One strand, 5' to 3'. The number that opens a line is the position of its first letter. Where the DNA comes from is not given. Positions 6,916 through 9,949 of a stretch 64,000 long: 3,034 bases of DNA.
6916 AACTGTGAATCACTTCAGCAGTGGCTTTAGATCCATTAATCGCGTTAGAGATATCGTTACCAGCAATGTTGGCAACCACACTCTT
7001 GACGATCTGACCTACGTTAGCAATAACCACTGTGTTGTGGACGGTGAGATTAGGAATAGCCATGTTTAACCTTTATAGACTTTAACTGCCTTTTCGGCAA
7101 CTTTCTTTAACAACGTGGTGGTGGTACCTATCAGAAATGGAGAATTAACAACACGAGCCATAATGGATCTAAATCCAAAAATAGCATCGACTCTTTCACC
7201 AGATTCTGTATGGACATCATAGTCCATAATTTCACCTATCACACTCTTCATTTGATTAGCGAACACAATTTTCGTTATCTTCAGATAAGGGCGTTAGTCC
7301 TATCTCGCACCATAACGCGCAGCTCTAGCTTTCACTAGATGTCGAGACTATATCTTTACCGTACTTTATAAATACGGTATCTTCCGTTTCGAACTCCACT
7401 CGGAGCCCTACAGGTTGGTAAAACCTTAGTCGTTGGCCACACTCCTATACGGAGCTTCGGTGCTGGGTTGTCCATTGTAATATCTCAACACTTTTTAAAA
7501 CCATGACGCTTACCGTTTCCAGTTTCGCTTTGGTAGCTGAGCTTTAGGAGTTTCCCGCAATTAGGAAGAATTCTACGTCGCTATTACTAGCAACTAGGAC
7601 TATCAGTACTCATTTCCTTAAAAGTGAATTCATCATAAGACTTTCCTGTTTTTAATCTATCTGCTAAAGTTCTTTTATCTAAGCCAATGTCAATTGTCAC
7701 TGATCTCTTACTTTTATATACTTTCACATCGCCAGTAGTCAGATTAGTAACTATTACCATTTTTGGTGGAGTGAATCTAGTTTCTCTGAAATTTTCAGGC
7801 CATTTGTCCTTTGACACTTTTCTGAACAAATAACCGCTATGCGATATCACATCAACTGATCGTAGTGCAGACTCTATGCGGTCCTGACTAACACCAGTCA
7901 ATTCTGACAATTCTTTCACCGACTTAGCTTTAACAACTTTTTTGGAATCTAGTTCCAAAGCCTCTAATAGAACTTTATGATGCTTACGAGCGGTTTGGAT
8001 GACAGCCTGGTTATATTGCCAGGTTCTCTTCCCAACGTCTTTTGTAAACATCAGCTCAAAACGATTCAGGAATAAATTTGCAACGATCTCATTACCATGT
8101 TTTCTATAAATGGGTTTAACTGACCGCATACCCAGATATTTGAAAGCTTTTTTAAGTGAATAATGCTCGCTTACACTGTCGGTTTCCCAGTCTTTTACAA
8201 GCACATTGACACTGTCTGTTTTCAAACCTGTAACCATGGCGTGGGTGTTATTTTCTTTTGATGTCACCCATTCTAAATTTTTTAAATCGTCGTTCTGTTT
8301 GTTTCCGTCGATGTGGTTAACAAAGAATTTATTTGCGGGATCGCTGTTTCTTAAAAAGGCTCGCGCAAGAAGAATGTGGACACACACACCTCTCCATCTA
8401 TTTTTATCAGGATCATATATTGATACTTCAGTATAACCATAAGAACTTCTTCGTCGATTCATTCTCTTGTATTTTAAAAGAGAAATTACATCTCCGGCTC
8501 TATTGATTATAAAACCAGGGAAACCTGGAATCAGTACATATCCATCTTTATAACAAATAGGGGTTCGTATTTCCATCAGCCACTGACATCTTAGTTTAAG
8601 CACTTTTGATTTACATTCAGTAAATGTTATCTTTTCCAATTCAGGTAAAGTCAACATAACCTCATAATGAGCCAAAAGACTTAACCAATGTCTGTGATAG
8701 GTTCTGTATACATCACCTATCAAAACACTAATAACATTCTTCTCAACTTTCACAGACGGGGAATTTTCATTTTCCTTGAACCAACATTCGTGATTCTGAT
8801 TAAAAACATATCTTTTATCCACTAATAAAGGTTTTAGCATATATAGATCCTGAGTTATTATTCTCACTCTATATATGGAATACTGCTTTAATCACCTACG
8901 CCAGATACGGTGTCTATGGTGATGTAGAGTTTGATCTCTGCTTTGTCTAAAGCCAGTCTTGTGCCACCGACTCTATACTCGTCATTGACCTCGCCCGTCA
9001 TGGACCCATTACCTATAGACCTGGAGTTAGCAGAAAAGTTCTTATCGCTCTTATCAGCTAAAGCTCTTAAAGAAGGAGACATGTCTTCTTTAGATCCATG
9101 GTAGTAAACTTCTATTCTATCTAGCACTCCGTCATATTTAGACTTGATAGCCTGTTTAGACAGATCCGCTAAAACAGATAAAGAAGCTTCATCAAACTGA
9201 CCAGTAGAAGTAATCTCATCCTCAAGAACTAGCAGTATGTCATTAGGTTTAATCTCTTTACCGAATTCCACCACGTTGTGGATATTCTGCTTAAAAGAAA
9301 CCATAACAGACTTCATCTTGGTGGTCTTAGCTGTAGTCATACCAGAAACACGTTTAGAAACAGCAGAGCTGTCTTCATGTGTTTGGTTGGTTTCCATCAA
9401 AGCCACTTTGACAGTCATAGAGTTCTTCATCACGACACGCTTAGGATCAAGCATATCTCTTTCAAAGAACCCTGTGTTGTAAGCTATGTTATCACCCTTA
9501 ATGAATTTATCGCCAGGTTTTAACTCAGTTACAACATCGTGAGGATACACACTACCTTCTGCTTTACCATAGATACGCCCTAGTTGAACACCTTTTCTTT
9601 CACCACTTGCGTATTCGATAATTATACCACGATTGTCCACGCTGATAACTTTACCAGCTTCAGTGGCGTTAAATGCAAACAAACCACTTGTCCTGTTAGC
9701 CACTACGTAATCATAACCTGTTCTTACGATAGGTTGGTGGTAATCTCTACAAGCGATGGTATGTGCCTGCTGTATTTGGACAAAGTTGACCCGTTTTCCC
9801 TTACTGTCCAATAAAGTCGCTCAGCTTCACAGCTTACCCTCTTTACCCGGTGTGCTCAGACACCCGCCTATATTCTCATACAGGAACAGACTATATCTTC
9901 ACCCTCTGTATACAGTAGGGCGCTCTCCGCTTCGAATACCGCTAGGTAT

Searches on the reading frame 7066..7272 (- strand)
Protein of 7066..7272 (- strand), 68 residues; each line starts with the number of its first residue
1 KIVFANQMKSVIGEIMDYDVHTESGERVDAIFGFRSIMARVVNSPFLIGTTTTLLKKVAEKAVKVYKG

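Call 64: search_protein_families(library=phrogs, proteins=[window:7066-7272:-], max_evalue=0.01)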
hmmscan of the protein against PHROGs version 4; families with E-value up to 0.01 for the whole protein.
window:7066-7272:- (68 aa): 2 families
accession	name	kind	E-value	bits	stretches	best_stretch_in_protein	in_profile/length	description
phrog_3148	-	DNA, RNA and nucleotide metabolism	1.2e-21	77.2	1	1-68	1355-1422/1424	RNA polymerase beta subunit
phrog_14872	-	DNA, RNA and nucleotide metabolism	3.2e-09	36.1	1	1-67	1322-1392/1393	RNA polymerase beta subunit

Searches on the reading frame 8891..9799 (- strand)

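Call 64: search_protein_families(library=phrogs, proteins=[window:8891-9799:-], max_evalue=0.01)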
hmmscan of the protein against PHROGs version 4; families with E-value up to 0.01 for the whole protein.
window:8891-9799:- (303 aa): 2 families
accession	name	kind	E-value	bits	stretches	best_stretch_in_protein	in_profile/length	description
phrog_3148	-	DNA, RNA and nucleotide metabolism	2.3e-110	371.1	1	2-303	1052-1354/1424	RNA polymerase beta subunit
phrog_14872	-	DNA, RNA and nucleotide metabolism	8.6e-60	203.6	1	2-303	1004-1321/1393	RNA polymerase beta subunit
